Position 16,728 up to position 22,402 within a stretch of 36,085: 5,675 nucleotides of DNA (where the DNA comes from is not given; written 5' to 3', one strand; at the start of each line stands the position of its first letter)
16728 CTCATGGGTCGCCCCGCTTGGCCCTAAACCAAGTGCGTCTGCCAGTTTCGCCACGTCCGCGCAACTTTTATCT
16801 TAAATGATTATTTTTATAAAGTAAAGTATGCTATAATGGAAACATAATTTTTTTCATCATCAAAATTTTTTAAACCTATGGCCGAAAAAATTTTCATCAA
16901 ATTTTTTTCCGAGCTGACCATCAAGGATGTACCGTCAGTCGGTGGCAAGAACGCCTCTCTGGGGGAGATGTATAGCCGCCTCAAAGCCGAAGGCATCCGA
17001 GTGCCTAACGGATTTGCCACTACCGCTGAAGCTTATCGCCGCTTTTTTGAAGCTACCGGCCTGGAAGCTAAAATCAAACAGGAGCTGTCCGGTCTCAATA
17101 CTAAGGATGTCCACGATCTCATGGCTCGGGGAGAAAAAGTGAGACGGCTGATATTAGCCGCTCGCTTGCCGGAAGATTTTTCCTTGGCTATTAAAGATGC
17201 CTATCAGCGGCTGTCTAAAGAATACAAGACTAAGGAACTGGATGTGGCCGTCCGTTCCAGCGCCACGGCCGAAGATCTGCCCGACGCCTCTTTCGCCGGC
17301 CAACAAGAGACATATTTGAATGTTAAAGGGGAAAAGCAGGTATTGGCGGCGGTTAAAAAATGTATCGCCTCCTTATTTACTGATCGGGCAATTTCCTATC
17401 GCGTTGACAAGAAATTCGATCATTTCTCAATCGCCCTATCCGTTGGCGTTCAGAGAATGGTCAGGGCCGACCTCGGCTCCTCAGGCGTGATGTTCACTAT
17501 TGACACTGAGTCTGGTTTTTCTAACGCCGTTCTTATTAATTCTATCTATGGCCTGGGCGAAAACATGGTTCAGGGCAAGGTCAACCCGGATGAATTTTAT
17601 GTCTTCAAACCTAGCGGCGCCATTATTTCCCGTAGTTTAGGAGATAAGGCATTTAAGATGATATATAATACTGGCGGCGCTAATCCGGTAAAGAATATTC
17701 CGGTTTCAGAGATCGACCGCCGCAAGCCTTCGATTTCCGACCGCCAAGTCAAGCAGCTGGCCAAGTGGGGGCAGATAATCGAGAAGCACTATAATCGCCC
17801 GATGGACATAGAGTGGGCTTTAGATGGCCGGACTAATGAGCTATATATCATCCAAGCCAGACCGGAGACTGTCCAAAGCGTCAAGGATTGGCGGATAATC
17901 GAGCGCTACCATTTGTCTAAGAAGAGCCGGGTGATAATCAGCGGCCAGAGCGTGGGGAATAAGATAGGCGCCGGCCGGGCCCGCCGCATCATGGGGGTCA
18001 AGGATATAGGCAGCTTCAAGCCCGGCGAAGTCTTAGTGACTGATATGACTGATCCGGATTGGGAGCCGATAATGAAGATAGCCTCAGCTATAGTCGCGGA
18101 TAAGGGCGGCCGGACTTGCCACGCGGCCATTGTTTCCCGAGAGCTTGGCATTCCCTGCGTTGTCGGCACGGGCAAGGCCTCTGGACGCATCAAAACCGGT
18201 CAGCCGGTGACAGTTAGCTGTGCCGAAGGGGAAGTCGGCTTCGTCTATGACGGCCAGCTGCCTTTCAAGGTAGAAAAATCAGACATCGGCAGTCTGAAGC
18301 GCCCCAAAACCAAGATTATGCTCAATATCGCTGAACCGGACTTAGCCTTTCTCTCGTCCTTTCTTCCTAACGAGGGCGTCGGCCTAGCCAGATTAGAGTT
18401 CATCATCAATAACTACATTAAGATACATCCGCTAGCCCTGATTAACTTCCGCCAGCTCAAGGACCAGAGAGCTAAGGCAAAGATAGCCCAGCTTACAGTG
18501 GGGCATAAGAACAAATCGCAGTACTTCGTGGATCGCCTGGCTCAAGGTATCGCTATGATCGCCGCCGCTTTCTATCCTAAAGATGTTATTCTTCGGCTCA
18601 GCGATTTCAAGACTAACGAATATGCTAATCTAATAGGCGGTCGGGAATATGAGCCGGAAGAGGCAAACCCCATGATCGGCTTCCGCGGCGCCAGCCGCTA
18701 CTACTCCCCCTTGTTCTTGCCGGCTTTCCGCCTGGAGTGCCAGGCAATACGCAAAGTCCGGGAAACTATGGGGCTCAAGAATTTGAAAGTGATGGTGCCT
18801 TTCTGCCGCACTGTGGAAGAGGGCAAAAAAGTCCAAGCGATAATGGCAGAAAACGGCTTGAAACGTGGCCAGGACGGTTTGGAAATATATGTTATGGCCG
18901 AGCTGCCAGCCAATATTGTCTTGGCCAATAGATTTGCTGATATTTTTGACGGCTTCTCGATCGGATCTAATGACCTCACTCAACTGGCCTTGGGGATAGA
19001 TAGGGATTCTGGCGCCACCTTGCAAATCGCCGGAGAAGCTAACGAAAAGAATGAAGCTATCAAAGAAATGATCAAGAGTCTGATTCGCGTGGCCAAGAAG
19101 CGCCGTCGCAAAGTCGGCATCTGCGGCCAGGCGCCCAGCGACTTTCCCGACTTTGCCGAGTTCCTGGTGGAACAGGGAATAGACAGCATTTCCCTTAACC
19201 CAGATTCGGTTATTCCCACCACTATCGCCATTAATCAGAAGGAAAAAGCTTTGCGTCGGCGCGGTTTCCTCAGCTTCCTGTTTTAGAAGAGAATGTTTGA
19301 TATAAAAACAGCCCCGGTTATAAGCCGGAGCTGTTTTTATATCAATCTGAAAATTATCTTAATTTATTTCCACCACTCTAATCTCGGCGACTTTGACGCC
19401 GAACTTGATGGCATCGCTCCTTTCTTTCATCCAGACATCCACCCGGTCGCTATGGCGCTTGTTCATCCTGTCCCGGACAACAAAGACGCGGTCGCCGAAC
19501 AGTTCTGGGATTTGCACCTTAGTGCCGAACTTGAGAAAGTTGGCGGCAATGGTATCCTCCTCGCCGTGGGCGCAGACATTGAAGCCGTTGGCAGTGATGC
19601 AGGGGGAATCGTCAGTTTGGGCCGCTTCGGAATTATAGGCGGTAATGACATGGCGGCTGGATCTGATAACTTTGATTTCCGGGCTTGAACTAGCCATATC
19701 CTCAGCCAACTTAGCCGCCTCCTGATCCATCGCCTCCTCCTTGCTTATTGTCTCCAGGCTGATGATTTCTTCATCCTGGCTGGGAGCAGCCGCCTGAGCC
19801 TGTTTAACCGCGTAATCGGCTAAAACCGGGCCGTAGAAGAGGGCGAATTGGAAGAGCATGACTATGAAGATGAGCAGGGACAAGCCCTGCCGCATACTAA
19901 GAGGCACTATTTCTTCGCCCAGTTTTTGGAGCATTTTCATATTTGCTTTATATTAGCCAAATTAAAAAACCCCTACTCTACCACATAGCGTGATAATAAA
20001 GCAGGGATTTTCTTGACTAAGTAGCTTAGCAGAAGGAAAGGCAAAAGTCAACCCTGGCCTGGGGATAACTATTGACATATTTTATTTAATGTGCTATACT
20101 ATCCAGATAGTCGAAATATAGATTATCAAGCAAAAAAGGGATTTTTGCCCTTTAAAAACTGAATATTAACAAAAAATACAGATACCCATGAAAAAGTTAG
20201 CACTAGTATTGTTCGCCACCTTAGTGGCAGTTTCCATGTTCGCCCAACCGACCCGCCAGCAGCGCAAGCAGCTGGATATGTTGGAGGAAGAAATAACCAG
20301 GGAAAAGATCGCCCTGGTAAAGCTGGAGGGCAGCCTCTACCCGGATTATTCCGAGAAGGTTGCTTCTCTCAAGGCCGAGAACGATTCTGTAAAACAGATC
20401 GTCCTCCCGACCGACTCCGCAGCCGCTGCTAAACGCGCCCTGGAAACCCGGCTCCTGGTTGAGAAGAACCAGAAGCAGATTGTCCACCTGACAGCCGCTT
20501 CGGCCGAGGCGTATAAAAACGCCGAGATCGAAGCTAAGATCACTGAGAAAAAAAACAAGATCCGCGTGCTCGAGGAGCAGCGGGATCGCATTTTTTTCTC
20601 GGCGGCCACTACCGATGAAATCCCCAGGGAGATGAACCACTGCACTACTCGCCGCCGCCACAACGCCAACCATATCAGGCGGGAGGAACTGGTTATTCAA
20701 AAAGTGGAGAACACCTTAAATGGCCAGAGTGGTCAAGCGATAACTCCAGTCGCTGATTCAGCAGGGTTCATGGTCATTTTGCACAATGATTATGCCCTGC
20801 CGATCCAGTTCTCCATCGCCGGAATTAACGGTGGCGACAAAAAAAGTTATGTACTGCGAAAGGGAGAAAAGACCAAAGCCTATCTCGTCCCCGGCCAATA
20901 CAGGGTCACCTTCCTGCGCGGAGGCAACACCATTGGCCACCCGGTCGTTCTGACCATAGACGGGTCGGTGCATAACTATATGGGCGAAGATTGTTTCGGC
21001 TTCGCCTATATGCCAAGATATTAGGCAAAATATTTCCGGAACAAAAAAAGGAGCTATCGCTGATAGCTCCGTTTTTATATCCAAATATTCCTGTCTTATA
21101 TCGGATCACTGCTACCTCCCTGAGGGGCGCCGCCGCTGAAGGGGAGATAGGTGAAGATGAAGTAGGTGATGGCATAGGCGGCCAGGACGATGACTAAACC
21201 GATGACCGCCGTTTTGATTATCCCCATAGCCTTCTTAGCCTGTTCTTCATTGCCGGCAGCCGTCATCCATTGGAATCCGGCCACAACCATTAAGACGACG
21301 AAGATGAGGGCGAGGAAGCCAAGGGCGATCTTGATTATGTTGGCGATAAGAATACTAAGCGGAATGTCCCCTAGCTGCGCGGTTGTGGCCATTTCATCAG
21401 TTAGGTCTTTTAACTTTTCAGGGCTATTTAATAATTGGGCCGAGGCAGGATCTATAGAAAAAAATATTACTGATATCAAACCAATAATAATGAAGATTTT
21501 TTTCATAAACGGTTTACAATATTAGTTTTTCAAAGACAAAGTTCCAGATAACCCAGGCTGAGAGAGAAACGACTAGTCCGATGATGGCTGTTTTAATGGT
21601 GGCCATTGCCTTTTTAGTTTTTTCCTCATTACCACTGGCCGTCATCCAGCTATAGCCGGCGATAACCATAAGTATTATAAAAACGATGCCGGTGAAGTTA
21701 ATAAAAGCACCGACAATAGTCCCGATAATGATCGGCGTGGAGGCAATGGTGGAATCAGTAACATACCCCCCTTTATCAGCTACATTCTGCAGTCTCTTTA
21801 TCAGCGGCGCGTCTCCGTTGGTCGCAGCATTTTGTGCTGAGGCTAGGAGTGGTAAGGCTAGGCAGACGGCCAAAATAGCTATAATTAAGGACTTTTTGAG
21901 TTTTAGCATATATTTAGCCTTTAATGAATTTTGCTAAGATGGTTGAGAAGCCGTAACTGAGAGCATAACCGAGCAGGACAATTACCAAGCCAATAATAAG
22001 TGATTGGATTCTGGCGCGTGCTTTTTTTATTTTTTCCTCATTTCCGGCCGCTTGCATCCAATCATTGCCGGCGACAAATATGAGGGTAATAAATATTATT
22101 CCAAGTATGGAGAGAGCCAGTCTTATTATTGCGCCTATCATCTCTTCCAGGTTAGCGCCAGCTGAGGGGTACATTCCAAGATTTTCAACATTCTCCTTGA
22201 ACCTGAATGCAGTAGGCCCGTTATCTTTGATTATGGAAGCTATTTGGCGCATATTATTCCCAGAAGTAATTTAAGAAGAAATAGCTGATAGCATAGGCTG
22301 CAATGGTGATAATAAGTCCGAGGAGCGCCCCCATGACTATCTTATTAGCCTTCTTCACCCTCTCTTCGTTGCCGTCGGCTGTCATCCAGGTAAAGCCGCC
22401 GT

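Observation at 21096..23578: Tandem array of six paralogous signal-peptide plus two-helix proteins with an invariant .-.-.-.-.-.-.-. loop (VirB2/TrbC-pilin-like), with no T4SS machinery in the window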

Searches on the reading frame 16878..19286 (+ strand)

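Call 6: search_protein_families(library=pfam, proteins=[window:16878-19286:+], max_evalue=0.01)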
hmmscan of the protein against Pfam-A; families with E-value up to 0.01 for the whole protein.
window:16878-19286:+ (802 aa): 3 families
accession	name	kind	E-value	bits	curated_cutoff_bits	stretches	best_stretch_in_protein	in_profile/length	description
PF01326.24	PPDK_N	-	3.5e-126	421.4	27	1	19-337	2-316/328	Pyruvate phosphate dikinase, AMP/ATP-binding domain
PF02896.24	PEP-utilizers_C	-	3.7e-56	190.9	22.8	1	476-788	18-291/293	PEP-utilising enzyme, PEP-binding domain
PF00391.29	PEP-utilizers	-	1.2e-25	89.3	23.1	1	380-451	1-72/72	PEP-utilising enzyme, mobile domain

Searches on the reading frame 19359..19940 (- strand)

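Call 6: search_protein_families(library=pfam, proteins=[window:19359-19940:-], max_evalue=0.01)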
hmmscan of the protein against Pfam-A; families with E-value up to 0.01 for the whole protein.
window:19359-19940:- (193 aa): 0 families

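Call 60: search_protein_families(library=ncbifam, proteins=[window:19359-19940:-], max_evalue=0.01)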
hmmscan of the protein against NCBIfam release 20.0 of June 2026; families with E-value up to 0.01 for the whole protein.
window:19359-19940:- (193 aa): 1 family
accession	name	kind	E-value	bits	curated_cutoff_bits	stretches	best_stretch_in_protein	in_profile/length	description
NF040670.1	wall_bind_EntA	exception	0.0016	18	560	1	46-189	149-289/291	cell wall-binding protein EntA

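Call 80: search_protein_families(library=pfam, proteins=[window:19359-19940:-], max_evalue=1)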
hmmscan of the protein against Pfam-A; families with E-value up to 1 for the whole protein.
window:19359-19940:- (193 aa): 0 families

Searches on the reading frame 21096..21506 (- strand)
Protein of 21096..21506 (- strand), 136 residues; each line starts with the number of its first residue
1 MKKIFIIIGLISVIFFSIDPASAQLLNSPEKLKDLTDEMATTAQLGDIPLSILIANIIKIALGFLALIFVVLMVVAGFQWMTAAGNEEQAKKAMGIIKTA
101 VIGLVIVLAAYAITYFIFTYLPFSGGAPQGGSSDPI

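Call 3: search_protein_families(library=pfam, proteins=[window:21096-21506:-], max_evalue=1)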
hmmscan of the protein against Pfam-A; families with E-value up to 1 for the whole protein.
window:21096-21506:- (136 aa): 8 families
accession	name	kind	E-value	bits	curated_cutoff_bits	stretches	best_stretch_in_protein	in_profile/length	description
PF18895.5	T4SS_pilin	-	1.2e-09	38.6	26.6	1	53-117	8-71/71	Type IV secretion system pilin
PF25231.1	DUF7847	-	0.0024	17.6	28.7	1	50-116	85-153/252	Domain of unknown function (DUF7847)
PF16192.10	PMT_4TMC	-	0.12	12.3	32.4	1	65-118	129-178/202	C-terminal four TMM region of protein-O-mannosyltransferase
PF04290.18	DctQ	-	0.27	11.6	28.3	1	57-117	64-122/132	Tripartite ATP-independent periplasmic transporters, DctQ component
PF11992.13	TgpA_N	-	0.32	10.4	30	1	60-122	127-182/333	TgpA N-terminal domain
PF19261.4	DUF5904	-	0.59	10.6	25.7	1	30-112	43-129/133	Domain of unknown function (DUF5904)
PF04746.17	DUF575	-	0.76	10.5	25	0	53-93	8-48/101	Protein of unknown function (DUF575)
PF24400.1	DUF7544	-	0.98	9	27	0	50-119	216-282/302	Family of unknown function (DUF7544)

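Call 21: find_homologous_proteins(query=A1, max_evalue=0.001)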
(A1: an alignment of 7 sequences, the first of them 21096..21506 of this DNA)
Query A1 (7 sequences) (136 aa, profile of the alignment): 3754 proteins with E <= 0.001 among 8000 candidates; the best 120 are listed.
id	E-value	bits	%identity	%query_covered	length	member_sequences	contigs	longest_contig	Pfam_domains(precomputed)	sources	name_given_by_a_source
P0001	7.0e-60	219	51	93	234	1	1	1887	PF18895.6,PF04956.19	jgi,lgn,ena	-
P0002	1.9e-58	214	62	68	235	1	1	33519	PF18895.6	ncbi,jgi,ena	-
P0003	5.9e-58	213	42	70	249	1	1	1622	PF18895.6,PF27259.1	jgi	-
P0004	2.8e-57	210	60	74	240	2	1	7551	PF18895.6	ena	-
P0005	4.3e-57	210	48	55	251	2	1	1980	PF18895.6,PF02322.21,PF27259.1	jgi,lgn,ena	-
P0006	7.7e-57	209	41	74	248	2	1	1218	PF18895.6,PF02322.21,PF27259.1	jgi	-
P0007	4.2e-56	207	65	67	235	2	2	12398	PF18895.6,PF04956.19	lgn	-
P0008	1.2e-54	202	39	85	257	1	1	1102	PF18895.6,PF02322.21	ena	-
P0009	1.2e-53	199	58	76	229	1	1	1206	PF18895.6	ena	-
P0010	1.1e-52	196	60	70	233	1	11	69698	PF18895.6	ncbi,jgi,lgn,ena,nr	ncbi:hypothetical protein GW758_00740 [Candidatus Falkowbacteria bacterium]|nr:hypothetical protein 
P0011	1.3e-52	195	58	72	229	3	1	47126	PF18895.6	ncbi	-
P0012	1.4e-52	195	60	70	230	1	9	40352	PF18895.6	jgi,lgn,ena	-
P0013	3.9e-52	194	62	74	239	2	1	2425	PF18895.6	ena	-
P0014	2.2e-43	165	100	100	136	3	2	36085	PF18895.6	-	-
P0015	3.1e-42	162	47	64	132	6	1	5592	PF18895.6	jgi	-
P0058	5.4e-33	132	57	92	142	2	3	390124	PF18895.6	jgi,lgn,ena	-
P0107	4.3e-32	129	42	85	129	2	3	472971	PF18895.6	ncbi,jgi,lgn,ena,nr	ncbi:TPA: hypothetical protein DCZ15_04265 [Candidatus Falkowbacteria bacterium]|nr:MAG: hypothetica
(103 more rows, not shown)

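Call 22: find_encoding_contigs(protein=P0107, flank=10000, max_places=3)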
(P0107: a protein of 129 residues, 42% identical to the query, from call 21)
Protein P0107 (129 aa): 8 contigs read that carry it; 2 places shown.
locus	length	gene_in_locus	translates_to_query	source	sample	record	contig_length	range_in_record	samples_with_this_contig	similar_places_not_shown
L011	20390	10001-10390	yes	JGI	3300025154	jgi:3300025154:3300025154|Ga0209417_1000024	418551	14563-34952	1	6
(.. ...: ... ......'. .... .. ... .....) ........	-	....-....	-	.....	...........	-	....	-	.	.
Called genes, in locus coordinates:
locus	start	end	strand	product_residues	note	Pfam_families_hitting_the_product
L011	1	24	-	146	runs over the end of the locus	PF02367:TsaE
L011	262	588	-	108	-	PF01245:Ribosomal_L19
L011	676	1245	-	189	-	PF13189:Cytidylate_kin2, PF13207:AAA_17, PF13238:AAA_18, PF02224:Cytidylate_kin (weak)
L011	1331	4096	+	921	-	PF02463:SMC_N, PF13476:AAA_23, PF13304:AAA_21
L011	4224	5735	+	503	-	PF05362:Lon_C, PF13541:ChlI, PF01078:Mg_chelatase, PF07728:AAA_5 (faint), PF00493:MCM (weak), PF13335:Mg_chelatase_C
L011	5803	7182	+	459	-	PF01547:SBP_bac_1, PF13416:SBP_bac_8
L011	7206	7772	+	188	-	PF18895:T4SS_pilin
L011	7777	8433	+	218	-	PF12844:HTH_19, PF13413:HTH_25, PF09136:Glucodextran_B (weak)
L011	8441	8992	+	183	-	PF01209:Ubie_methyltran, PF13847:Methyltransf_31, PF08241:Methyltransf_11, PF08242:Methyltransf_12, PF13649:Methyltransf_25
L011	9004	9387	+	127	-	-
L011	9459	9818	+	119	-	PF02021:UPF0102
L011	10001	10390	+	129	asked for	PF18895:T4SS_pilin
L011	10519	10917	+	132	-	PF18895:T4SS_pilin (weak)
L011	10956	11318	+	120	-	PF18895:T4SS_pilin (weak)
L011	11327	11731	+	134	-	PF18895:T4SS_pilin (weak)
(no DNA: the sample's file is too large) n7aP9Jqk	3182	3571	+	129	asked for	PF18895:T4SS_pilin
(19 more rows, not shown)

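Call 23: find_encoding_contigs(protein=P0058, flank=10000, max_places=3)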
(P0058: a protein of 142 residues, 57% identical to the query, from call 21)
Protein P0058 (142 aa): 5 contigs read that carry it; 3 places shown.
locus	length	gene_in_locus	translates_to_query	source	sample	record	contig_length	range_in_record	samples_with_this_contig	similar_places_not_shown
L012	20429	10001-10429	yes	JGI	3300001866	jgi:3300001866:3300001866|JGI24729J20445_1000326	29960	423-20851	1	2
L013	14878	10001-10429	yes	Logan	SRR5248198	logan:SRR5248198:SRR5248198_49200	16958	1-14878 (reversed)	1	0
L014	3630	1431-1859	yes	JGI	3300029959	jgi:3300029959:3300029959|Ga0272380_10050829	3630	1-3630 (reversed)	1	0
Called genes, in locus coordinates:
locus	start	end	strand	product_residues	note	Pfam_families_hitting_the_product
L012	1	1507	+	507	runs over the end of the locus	PF05362:Lon_C, PF13541:ChlI, PF00493:MCM (faint), PF01078:Mg_chelatase, PF07728:AAA_5 (weak), PF13335:Mg_chelatase_C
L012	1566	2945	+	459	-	PF01547:SBP_bac_1, PF13416:SBP_bac_8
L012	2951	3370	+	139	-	PF18895:T4SS_pilin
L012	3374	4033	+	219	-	PF12844:HTH_19, PF13413:HTH_25, PF09136:Glucodextran_B (weak)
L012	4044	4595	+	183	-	PF01209:Ubie_methyltran, PF13847:Methyltransf_31, PF08241:Methyltransf_11, PF08242:Methyltransf_12 (weak), PF13649:Methyltransf_25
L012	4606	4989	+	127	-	-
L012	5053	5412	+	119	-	PF02021:UPF0102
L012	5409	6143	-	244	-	PF00535:Glycos_transf_2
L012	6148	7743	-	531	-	-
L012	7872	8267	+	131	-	PF18895:T4SS_pilin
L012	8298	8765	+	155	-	PF18895:T4SS_pilin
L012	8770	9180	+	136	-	PF18895:T4SS_pilin (weak)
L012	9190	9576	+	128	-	PF18895:T4SS_pilin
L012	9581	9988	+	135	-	PF18895:T4SS_pilin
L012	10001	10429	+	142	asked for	PF18895:T4SS_pilin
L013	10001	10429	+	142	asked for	PF18895:T4SS_pilin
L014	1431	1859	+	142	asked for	PF18895:T4SS_pilin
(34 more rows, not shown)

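Call 25: find_encoding_contigs(protein=P0010, flank=10000, max_places=3)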
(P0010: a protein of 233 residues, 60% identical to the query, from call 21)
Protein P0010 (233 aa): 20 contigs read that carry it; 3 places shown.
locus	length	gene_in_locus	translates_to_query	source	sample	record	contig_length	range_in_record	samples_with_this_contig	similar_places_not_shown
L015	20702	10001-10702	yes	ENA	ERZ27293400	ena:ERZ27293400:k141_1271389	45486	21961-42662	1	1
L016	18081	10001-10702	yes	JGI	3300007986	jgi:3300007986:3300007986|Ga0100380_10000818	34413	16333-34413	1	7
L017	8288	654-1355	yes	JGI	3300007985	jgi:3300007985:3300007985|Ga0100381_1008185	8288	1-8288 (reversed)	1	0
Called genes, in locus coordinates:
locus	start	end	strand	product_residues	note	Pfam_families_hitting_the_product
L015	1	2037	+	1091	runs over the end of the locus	PF02463:SMC_N, PF13304:AAA_21, PF13401:AAA_22 (faint), PF13476:AAA_23 (weak), PF02463:SMC_N, PF13304:AAA_21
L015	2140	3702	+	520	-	PF05362:Lon_C (weak), PF13541:ChlI, PF01078:Mg_chelatase, PF07728:AAA_5, PF00493:MCM (weak), PF13335:Mg_chelatase_C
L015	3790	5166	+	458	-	PF01547:SBP_bac_1, PF13416:SBP_bac_8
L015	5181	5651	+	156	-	PF18895:T4SS_pilin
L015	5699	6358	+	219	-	PF13413:HTH_25, PF09136:Glucodextran_B (weak)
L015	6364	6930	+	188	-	PF01209:Ubie_methyltran, PF13847:Methyltransf_31, PF08241:Methyltransf_11, PF08242:Methyltransf_12, PF13649:Methyltransf_25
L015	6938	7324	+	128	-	PF10067:DUF2306 (weak)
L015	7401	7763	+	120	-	PF02021:UPF0102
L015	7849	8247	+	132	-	PF18895:T4SS_pilin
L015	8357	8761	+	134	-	PF18895:T4SS_pilin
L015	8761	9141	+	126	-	PF18895:T4SS_pilin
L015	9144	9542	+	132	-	PF18895:T4SS_pilin (weak)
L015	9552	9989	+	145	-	PF18895:T4SS_pilin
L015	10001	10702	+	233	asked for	PF18895:T4SS_pilin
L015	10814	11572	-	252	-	-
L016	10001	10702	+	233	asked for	PF18895:T4SS_pilin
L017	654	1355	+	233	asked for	PF18895:T4SS_pilin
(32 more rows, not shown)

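Call 60: search_protein_families(library=ncbifam, proteins=[window:21096-21506:-], max_evalue=0.01)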
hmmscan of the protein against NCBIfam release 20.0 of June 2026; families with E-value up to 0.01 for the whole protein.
window:21096-21506:- (136 aa): 1 family
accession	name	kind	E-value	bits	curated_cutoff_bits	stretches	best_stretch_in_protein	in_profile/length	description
NF045849.1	ICE_MMCAP2_0565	equivalog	3.7e-09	36.1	40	1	53-119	12-78/80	Mbov_0395 family pilin-like conjugal transfer protein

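Call 89: search_protein_representatives(alignment_id=A1)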
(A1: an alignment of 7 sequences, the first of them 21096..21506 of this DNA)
Query: 7 sequences, 130 profile positions. Proteins with E-value up to 0.001 (for the whole library): 78568; up to 1e-10: 25720; up to 1e-30: 106. The best 150 are listed.
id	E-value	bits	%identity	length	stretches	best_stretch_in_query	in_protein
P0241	4.8e-77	272.7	-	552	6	5-121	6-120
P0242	4.6e-74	263.0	-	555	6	1-121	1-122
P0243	3.9e-65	234.2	-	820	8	52-120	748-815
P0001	2.2e-60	218.8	-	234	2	2-126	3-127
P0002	6.0e-59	214.2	-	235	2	1-125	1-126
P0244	2.5e-58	212.2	-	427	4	3-117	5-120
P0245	3.9e-57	208.3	-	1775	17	51-122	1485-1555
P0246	1.4e-54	200.0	-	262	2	1-127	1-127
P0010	3.4e-53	195.5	-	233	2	32-126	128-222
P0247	5.0e-53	195.0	-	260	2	7-126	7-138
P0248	4.1e-52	192.0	-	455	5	11-123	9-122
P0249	2.2e-48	180.0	-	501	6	52-121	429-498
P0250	1.1e-47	177.7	-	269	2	11-127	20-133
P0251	3.3e-47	176.2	-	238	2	48-127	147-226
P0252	3.8e-47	176.0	-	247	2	16-125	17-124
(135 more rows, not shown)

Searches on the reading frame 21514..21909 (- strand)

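Call 3: search_protein_families(library=pfam, proteins=[window:21514-21909:-], max_evalue=1)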
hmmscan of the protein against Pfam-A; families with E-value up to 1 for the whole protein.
window:21514-21909:- (131 aa): 8 families
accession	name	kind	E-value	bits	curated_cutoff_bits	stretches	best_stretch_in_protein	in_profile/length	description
PF18895.5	T4SS_pilin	-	4.7e-09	36.6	26.6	1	61-125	8-71/71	Type IV secretion system pilin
PF01741.23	MscL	-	0.0097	16.7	27.4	1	52-100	61-106/123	Large-conductance mechanosensitive channel, MscL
PF02417.20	Chromate_transp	-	0.028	14.9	28.6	1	50-123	66-129/166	Chromate transporter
PF05875.18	Ceramidase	-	0.049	13.5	32.5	1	56-124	116-185/259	Ceramidase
PF10011.15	DUF2254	-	0.068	12.4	28.8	1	8-84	9-71/368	Predicted membrane protein (DUF2254)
PF04956.18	TrbC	-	0.14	12.8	27.9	0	3-45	5-46/98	TrbC/VIRB2 pilin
PF20228.3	DUF6587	-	0.26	12.5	27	1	102-125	4-27/82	Family of unknown function (DUF6587)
PF19607.4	DUF6112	-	0.45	10.8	25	1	63-121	17-79/88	Family of unknown function (DUF6112)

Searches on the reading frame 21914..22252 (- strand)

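Call 3: search_protein_families(library=pfam, proteins=[window:21914-22252:-], max_evalue=1)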
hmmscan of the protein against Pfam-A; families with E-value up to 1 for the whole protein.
window:21914-22252:- (112 aa): 4 families
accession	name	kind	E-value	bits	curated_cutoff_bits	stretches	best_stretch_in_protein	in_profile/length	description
PF18895.5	T4SS_pilin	-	2.5e-06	27.9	26.6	1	34-94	4-63/71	Type IV secretion system pilin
PF02687.27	FtsX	-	0.013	16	25.5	1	82-106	49-73/120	FtsX-like permease C-terminal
PF19607.4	DUF6112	-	0.033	14.4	25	1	33-88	14-65/88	Family of unknown function (DUF6112)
PF15562.11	Imm17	-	0.42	11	25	1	48-95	5-57/61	Immunity protein 17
